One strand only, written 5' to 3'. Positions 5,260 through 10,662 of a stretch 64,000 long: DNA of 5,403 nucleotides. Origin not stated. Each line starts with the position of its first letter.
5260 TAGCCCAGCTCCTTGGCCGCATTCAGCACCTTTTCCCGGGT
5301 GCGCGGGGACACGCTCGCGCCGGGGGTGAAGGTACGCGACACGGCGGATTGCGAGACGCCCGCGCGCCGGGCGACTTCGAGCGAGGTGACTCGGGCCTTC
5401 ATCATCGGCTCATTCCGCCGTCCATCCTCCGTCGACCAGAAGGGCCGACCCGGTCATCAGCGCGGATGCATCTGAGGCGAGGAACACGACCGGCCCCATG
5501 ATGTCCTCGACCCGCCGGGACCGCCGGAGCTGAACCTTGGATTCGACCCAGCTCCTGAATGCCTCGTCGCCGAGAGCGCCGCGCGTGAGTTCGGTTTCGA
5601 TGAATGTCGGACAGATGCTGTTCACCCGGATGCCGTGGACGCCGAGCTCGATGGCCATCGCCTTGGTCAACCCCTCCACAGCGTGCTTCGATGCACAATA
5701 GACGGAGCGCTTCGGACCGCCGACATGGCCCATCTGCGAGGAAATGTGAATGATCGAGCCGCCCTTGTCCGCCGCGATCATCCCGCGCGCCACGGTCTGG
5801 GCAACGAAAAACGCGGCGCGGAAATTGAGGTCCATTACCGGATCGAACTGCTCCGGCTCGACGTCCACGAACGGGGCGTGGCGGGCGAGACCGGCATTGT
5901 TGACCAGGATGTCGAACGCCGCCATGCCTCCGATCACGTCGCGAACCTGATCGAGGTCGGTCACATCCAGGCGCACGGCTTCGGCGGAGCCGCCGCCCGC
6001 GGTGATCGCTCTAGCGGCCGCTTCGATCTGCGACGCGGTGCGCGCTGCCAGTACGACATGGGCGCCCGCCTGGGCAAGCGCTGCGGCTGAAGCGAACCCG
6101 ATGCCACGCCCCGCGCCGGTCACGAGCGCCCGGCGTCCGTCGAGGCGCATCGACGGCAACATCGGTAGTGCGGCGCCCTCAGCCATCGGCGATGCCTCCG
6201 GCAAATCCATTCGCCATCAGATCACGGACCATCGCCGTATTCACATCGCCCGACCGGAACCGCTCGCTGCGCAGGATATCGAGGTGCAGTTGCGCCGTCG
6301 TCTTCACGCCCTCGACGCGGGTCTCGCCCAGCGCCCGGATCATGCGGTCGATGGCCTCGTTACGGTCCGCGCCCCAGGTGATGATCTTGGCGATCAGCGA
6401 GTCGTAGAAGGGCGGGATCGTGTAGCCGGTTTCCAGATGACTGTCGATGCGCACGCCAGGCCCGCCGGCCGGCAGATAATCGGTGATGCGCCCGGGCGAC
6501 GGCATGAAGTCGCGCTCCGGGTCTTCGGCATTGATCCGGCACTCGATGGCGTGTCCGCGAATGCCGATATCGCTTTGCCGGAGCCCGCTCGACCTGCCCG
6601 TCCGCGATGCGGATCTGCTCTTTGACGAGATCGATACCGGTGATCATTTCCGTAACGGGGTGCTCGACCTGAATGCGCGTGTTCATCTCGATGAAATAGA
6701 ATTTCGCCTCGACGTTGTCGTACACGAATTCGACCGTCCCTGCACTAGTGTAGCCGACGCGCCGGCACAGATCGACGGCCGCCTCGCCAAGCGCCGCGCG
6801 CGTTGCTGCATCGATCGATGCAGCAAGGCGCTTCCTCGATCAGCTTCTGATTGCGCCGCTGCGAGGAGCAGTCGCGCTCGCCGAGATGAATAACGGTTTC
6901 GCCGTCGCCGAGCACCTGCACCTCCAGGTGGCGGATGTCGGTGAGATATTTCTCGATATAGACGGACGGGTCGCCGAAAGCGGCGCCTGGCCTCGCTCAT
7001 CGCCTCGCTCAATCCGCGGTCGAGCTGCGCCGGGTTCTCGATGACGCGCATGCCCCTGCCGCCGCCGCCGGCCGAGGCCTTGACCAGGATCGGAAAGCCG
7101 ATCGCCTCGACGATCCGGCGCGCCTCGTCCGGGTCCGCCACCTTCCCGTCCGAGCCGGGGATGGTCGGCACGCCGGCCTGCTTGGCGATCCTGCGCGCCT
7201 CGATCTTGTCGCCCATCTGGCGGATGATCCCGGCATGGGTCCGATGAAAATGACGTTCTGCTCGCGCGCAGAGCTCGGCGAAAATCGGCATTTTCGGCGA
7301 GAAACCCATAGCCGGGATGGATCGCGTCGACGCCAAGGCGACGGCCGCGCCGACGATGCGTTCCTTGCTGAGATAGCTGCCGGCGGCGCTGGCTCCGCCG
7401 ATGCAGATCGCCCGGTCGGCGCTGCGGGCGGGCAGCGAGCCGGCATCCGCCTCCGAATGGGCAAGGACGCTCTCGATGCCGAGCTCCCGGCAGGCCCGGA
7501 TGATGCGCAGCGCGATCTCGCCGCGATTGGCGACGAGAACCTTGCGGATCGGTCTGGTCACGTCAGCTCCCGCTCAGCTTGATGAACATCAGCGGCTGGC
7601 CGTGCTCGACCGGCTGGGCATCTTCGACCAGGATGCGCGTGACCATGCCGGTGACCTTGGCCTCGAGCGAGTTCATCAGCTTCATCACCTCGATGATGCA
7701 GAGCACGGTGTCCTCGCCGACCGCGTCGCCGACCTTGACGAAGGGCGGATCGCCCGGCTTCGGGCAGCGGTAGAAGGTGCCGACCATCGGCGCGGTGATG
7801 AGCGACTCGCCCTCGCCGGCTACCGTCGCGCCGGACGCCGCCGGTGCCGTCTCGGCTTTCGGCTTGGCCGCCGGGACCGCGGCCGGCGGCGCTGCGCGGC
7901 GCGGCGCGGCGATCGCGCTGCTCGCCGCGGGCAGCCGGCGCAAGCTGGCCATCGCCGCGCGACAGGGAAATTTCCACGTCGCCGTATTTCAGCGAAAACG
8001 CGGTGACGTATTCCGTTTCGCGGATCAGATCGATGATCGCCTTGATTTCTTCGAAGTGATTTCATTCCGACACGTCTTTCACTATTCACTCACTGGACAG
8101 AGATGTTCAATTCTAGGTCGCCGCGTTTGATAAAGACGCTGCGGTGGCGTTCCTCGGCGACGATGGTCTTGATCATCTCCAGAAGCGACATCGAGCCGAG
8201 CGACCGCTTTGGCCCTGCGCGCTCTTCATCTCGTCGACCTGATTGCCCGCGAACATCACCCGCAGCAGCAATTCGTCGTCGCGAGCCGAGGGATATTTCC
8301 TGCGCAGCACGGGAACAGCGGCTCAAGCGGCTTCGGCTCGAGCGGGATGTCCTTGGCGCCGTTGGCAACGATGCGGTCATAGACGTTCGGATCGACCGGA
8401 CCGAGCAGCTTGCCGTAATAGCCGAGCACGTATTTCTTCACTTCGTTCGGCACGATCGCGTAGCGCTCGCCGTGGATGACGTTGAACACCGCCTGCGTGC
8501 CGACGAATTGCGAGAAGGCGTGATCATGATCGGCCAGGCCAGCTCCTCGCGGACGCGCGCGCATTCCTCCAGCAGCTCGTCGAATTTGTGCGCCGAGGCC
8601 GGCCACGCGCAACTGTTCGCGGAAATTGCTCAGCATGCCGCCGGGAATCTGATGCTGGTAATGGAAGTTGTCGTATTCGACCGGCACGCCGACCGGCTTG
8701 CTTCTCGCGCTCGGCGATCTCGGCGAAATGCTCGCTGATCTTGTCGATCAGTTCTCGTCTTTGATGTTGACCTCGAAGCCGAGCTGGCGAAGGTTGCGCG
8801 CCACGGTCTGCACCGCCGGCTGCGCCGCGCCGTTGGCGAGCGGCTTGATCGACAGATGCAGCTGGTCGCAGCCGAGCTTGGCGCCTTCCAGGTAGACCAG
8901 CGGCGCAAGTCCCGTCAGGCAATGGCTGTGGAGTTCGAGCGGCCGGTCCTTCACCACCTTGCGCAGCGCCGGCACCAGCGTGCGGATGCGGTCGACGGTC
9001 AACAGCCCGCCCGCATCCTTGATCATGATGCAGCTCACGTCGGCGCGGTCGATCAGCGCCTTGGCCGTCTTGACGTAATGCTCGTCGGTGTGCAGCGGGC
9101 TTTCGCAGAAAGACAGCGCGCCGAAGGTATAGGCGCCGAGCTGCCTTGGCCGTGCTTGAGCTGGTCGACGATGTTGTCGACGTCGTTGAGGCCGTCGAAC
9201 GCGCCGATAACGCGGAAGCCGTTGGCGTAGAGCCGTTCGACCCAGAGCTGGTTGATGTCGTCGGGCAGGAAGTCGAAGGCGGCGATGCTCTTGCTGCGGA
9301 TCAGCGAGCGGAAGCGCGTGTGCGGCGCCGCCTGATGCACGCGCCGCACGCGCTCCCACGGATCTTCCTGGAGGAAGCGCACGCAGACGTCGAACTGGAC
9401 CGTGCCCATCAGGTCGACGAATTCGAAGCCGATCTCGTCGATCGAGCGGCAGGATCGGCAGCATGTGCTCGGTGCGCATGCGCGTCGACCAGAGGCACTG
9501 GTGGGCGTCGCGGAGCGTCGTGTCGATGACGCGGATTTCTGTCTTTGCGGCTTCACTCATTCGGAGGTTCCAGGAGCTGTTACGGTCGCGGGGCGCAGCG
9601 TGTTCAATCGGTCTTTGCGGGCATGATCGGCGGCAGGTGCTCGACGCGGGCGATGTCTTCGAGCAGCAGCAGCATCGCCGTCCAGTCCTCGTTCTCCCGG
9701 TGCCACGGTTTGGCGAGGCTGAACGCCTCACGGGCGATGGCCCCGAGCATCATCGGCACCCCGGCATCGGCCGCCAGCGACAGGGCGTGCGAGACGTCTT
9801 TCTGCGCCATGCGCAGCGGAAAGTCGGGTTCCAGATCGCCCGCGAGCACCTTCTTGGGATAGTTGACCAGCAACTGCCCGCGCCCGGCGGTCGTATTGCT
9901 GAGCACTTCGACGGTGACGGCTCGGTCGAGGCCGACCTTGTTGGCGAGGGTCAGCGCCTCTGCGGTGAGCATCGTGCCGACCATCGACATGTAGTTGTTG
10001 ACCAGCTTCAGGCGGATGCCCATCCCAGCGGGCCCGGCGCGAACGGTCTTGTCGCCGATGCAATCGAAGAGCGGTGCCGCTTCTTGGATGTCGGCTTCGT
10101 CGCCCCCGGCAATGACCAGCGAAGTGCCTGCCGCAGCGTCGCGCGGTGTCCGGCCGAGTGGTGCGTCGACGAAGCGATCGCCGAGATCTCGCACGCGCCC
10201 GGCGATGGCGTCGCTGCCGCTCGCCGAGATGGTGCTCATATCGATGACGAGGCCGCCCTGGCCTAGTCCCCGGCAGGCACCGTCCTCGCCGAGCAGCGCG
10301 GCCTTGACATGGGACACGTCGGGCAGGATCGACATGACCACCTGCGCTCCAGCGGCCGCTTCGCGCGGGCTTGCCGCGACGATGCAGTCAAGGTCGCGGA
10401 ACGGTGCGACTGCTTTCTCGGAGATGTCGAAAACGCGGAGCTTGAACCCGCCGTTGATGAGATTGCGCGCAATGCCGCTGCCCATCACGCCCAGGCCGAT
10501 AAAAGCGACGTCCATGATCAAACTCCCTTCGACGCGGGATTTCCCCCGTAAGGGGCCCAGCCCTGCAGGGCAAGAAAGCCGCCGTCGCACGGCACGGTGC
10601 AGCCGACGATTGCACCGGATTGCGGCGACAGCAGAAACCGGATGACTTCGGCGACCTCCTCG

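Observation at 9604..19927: Sulfatase plus FGE plus HisD-family (HpsN-like) dehydrogenase plus TRAP transporter operon: candidate pathway for a sulfated/sulfonated C3-C4 compound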

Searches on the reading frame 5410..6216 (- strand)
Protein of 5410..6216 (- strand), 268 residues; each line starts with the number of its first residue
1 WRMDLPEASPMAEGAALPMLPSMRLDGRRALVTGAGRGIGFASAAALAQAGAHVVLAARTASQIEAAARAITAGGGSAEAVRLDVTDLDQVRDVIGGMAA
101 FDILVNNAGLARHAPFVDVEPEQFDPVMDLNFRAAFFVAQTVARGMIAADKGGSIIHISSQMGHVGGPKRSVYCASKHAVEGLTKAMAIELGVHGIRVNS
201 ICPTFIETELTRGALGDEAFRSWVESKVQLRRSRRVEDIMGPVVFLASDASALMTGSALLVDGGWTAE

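Call 45: search_protein_families(library=pfam, proteins=[window:5410-6216:-], max_evalue=0.0001)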
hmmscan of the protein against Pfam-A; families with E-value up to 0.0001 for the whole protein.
window:5410-6216:- (268 aa): 5 families
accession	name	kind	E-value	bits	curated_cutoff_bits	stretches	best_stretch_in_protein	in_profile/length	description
PF13561.12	adh_short_C2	-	1.2e-60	205.5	27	1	34-266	1-236/236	Enoyl-(Acyl carrier protein) reductase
PF00106.31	adh_short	-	1.4e-54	185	26.6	1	30-213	3-189/195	short chain dehydrogenase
PF08659.16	KR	-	1.9e-11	44.6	22.6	1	31-188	4-164/180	KR domain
PF23441.1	SDR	-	2.7e-08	34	27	1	31-264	11-254/258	SDR-like rossmann domain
PF01370.27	Epimerase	-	3.2e-06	27.2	20.9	1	30-195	1-164/240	NAD dependent epimerase/dehydratase family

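Call 47: search_protein_families(library=ncbifam, proteins=[window:5410-6216:-], max_evalue=1e-10)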
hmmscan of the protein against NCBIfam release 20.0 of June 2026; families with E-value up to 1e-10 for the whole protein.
window:5410-6216:- (268 aa): 219 families (the best 25 are shown)
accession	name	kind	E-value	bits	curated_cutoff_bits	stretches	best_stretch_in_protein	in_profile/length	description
NF005559.1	PRK07231.1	subfamily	2.6e-60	204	215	1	24-266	1-248/249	glucose 1-dehydrogenase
NF006070.0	PRK08213.1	subfamily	1.7e-59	201.5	279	1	23-267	8-258/259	gluconate 5-dehydrogenase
NF004778.0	PRK06124.1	equivalog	1.9e-59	201.1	303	1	21-267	5-254/256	SDR family oxidoreductase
NF005711.0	PRK07523.1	subfamily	3.7e-58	197.1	413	1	23-267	6-253/255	SDR family oxidoreductase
TIGR01832.1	kduD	equivalog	2e-57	194.5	338.85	1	24-267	2-247/248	2-dehydro-3-deoxy-D-gluconate 5-dehydrogenase KduD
NF005309.0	PRK06841.1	subfamily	5.2e-57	193.3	286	1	23-267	11-254/255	GolD/DthD family dehydrogenase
NF005467.0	PRK07060.1-5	equivalog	6.3e-57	192.9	360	1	24-267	6-244/245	SDR family oxidoreductase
NF004791.0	PRK06138.1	equivalog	3.2e-56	190.5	312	1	23-267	1-251/252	SDR family oxidoreductase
TIGR01830.1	3oxo_ACP_reduc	equivalog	3.4e-56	190.6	297.75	1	30-264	1-237/239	3-oxoacyl-[acyl-carrier-protein] reductase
NF004818.0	PRK06172.1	equivalog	9.4e-56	188.9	336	1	22-267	2-252/253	SDR family oxidoreductase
NF004522.0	PRK05867.1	equivalog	1.3e-55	188.9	447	1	20-267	4-254/255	SDR family oxidoreductase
NF005390.0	PRK06935.1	equivalog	4.5e-55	186.8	369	1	23-266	11-256/258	2-dehydro-3-deoxy-D-gluconate 5-dehydrogenase KduD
NF005402.0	PRK06949.1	equivalog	1.8e-54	184.7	358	1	22-265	4-258/260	SDR family oxidoreductase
NF004198.0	PRK05653.1-3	equivalog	2.1e-54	184.6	296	1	24-265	4-246/248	3-oxoacyl-ACP reductase FabG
NF004197.0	PRK05653.1-1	equivalog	6.7e-54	183.1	332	1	22-266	2-247/249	3-oxoacyl-ACP reductase FabG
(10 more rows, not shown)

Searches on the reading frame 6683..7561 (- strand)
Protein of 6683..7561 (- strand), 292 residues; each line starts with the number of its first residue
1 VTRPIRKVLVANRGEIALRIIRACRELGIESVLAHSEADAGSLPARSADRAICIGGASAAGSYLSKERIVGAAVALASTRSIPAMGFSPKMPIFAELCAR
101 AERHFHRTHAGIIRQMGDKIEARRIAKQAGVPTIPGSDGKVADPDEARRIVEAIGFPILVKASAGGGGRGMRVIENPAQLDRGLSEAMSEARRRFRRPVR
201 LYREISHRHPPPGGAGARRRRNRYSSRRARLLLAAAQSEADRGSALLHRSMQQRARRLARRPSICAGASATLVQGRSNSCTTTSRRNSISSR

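Call 3: search_protein_families(library=pfam, proteins=[window:6683-7561:-])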
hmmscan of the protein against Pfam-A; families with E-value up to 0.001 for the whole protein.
window:6683-7561:- (292 aa): 3 families
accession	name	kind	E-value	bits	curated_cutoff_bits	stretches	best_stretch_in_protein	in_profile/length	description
PF00289.28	Biotin_carb_N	-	2.5e-24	86.3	25.5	1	5-105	2-102/110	Biotin carboxylase, N-terminal domain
PF02786.22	CPSase_L_D2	-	4e-18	66.1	19.8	1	118-197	1-80/211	Carbamoyl-phosphate synthase L chain, ATP binding domain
PF02222.28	ATP-grasp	-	4.1e-05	23.7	27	1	140-192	15-68/179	ATP-grasp domain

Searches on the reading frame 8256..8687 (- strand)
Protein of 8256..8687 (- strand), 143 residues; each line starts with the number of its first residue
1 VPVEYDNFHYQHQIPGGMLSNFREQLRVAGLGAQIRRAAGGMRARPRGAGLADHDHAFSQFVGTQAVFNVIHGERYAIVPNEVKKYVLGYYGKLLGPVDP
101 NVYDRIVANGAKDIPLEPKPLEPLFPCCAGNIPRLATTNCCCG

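Call 4: search_protein_families(library=pfam, proteins=[window:8256-8687:-], max_evalue=0.01)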
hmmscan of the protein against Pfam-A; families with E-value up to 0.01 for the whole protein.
window:8256-8687:- (143 aa): 1 family
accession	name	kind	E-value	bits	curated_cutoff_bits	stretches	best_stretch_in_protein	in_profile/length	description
PF02436.23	PYC_OADA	-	6.4e-19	68.9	27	1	10-118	2-118/201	Conserved carboxylase domain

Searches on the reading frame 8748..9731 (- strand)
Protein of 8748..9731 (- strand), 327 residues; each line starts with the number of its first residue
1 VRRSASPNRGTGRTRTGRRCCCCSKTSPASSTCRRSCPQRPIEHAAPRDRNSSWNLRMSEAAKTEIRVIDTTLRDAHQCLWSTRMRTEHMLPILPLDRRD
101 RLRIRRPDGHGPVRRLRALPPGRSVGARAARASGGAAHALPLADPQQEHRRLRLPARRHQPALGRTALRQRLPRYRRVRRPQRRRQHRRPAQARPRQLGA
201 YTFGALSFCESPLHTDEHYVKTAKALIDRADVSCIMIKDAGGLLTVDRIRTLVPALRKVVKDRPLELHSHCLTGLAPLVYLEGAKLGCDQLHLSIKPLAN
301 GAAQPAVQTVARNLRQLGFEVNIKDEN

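Call 3: search_protein_families(library=pfam, proteins=[window:8748-9731:-])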
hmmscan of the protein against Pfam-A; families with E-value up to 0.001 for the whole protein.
window:8748-9731:- (327 aa): 1 family
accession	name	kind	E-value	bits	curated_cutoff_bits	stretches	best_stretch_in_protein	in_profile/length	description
PF00682.25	HMGL-like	-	1.3e-09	38.2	29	1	208-324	132-249/260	HMGL-like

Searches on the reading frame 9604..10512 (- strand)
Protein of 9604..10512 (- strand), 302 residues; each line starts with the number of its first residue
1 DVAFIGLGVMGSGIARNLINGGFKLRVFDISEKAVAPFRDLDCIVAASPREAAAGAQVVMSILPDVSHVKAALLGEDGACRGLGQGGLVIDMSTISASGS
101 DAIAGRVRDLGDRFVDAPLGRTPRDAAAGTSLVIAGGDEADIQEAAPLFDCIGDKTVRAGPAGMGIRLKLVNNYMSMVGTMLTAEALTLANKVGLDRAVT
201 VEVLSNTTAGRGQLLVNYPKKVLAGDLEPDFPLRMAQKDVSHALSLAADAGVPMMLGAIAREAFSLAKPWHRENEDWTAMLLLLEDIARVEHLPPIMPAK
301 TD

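Call 6: search_protein_families(library=ncbifam, proteins=[window:9604-10512:-], max_evalue=0.00001)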
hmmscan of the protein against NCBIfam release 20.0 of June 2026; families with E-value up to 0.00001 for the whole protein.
window:9604-10512:- (302 aa): 9 families
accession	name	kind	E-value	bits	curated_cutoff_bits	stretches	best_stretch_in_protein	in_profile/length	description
NF012005.0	PRK15461.1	equivalog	1.8e-82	276.9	348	1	2-282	4-284/298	sulfolactaldehyde 3-reductase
TIGR01692.1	HIBADH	equivalog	4.4e-50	170.6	291.6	1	4-283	1-286/288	3-hydroxyisobutyrate dehydrogenase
TIGR01505.1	tartro_sem_red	equivalog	2.7e-48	164.7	340.75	1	2-290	2-289/291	2-hydroxy-3-oxopropionate reductase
NF008592.0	PRK11559.1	equivalog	7.2e-48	163.4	397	1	2-291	5-293/296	2-hydroxy-3-oxopropionate reductase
NF043037.1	ThreonDh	equivalog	1e-40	140.1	350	1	2-282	5-285/297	L-threonate dehydrogenase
NF011633.0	PRK15059.1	equivalog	2.5e-31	109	451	1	2-288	3-287/292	2-hydroxy-3-oxopropionate reductase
NF007161.0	PRK09599.1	subfamily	5.5e-10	39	271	1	2-178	3-182/302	NADP-dependent phosphogluconate dehydrogenase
TIGR00872.1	gnd_rel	equivalog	1.4e-08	34.3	297.2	1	2-189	3-191/299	phosphogluconate dehydrogenase (NAD(+)-dependent, decarboxylating)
NF042925.1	FHMPC_DH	equivalog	5.5e-06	25.9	500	0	2-36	3-37/304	5-formyl-3-hydroxy-2-methylpyridine 4-carboxylate 5-dehydrogenase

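Call 51: search_solved_structures(query=window:9604-10512:-, max_evalue=1e-20, show_alignments=2)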
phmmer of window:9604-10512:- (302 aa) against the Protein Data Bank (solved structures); distinct sequences matched with E-value up to 1e-20: 22.
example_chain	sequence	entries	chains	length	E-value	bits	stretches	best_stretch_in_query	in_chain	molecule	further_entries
6sm7_A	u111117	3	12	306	3.4e-66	226.7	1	2-282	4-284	3-sulfolactaldehyde reductase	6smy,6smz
3pdu_A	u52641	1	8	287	2e-40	142.2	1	3-285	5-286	3-hydroxyisobutyrate dehydrogenase family protein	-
3w6u_A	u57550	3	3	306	7.9e-39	136.9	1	2-263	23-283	6-phosphogluconate dehydrogenase, NAD-binding protein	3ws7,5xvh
3w6z_A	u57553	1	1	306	6.1e-38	134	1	2-263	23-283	6-phosphogluconate dehydrogenase, NAD-binding protein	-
3q3c_A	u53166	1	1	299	7.5e-35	123.9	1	2-266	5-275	Probable 3-hydroxyisobutyrate dehydrogenase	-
3obb_A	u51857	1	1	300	7.6e-35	123.9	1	2-266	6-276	Probable 3-hydroxyisobutyrate dehydrogenase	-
8z0x_A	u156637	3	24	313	9.7e-35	123.5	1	2-288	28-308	3-hydroxyisobutyrate dehydrogenase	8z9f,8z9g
9rb2_A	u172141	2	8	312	5.2e-34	121.1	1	2-289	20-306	Probable oxidoreductase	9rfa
3pef_A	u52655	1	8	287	1.1e-33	120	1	3-281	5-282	6-phosphogluconate dehydrogenase, NAD-binding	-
3doj_A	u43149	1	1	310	2.9e-32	115.4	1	1-280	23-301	Dehydrogenase-like protein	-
1vpd_A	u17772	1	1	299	3e-32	115.3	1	2-291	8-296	TARTRONATE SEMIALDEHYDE REDUCTASE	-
2gf2_A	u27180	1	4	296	3.9e-31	111.7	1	2-279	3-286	3-hydroxyisobutyrate dehydrogenase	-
3cky_A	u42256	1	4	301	4e-31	111.7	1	2-288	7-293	2-hydroxymethyl glutarate dehydrogenase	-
2i9p_A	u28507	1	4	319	5e-31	111.4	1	2-279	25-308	3-hydroxyisobutyrate dehydrogenase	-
1yb4_A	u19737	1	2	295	2.2e-30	109.2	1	2-287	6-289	tartronic semialdehyde reductase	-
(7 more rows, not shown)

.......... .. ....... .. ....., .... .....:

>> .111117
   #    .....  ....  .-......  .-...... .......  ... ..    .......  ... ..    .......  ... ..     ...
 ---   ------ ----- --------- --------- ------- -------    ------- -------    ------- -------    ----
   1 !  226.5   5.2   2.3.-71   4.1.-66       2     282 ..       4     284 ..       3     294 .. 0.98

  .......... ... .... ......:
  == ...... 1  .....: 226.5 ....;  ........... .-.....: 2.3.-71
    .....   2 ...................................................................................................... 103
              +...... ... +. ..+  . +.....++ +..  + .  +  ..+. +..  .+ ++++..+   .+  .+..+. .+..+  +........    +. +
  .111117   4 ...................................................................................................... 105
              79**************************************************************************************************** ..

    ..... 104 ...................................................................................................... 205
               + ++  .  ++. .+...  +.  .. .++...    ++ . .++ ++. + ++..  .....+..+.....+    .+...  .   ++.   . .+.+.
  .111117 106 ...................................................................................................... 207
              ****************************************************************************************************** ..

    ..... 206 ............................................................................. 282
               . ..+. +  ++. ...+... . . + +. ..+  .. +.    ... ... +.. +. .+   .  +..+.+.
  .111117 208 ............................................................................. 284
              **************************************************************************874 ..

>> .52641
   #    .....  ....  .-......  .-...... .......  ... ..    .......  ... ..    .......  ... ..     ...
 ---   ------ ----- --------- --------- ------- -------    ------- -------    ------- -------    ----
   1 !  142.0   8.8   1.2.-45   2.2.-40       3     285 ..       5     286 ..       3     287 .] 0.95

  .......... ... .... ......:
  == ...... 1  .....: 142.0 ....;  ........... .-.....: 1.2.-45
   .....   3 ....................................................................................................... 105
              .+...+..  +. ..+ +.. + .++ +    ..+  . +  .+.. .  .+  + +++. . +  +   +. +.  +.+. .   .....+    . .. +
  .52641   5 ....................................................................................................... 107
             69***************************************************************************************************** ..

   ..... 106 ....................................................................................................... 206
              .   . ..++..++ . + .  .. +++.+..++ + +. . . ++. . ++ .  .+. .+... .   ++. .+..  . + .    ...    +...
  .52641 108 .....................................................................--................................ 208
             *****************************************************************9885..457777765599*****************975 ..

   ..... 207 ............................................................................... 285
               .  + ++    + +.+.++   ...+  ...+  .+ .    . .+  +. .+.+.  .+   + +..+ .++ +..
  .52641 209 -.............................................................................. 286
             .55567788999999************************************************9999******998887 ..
